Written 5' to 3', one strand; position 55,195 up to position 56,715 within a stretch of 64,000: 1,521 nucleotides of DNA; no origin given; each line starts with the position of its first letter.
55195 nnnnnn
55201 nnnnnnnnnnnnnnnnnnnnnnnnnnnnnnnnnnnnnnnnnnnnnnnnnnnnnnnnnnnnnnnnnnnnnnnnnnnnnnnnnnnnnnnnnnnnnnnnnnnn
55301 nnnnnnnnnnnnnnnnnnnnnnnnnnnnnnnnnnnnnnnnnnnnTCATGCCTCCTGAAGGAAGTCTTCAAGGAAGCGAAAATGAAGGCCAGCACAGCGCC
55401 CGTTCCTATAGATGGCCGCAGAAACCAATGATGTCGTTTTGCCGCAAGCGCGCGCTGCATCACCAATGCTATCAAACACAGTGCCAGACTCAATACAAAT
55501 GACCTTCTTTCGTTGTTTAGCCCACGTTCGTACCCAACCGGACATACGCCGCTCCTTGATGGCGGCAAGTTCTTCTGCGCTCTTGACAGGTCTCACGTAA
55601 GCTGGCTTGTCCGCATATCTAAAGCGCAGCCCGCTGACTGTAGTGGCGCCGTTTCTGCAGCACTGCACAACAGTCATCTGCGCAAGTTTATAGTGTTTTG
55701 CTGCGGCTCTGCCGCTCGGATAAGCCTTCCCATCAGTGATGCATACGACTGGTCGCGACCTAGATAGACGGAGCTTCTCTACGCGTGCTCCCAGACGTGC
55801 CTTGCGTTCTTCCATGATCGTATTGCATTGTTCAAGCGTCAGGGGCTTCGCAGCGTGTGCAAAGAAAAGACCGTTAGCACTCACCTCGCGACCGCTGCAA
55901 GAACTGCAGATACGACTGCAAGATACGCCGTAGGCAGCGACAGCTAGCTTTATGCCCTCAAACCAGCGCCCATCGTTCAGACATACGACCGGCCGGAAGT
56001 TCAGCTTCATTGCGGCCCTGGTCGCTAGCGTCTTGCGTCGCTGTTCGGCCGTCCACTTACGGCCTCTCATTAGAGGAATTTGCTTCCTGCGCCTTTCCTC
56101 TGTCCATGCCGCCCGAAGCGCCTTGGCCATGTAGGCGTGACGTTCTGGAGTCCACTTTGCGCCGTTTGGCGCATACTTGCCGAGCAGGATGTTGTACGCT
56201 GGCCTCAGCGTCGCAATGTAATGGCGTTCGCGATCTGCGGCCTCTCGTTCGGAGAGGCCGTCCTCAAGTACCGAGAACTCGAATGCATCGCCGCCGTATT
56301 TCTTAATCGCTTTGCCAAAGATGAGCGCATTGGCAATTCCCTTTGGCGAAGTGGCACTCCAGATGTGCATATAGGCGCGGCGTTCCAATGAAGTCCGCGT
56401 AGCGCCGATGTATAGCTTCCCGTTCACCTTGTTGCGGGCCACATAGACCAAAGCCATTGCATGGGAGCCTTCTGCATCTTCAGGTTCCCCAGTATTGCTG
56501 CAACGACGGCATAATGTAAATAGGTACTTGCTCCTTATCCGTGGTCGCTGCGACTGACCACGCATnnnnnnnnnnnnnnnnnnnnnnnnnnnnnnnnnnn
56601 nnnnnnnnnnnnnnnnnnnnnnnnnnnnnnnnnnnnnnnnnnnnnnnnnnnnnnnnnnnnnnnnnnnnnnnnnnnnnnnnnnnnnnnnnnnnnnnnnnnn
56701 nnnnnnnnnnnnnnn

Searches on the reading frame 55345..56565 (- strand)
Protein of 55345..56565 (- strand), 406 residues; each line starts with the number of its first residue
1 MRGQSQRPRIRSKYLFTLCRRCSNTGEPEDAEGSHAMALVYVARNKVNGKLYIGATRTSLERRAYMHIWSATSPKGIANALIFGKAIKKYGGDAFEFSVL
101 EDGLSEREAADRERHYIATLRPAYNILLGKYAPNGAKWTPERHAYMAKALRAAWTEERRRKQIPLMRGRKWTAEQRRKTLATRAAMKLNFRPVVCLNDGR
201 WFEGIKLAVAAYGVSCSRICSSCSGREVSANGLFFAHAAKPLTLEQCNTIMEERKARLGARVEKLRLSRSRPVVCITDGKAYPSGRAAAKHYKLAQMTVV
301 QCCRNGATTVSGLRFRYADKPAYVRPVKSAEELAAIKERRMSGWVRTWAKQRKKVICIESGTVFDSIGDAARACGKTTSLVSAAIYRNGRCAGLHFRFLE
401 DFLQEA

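Call 23: search_protein_families(library=phrogs, proteins=[window:55345-56565:-], max_evalue=0.001)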
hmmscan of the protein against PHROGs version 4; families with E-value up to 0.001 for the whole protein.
window:55345-56565:- (406 aa): 7 families
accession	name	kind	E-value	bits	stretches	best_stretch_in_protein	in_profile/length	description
phrog_314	-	DNA, RNA and nucleotide metabolism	5.3e-26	92.7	1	35-308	176-377/574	homing endonuclease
phrog_4538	-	unknown function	4.6e-12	46.6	0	186-232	395-441/447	-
phrog_7168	-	DNA, RNA and nucleotide metabolism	8e-12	46.2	1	37-150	1-120/284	homing endonuclease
phrog_19446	-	DNA, RNA and nucleotide metabolism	4.7e-11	43.7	1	37-160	1-123/254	homing endonuclease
phrog_20162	-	DNA, RNA and nucleotide metabolism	2e-10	41.9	1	254-320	14-84/88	HNH endonuclease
phrog_5123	-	DNA, RNA and nucleotide metabolism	1.1e-07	32.9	1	37-119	1-78/152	homing endonuclease with GIY-YIG motif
phrog_3404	-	DNA, RNA and nucleotide metabolism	0.00032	21.6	0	39-130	4-89/235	HNH endonuclease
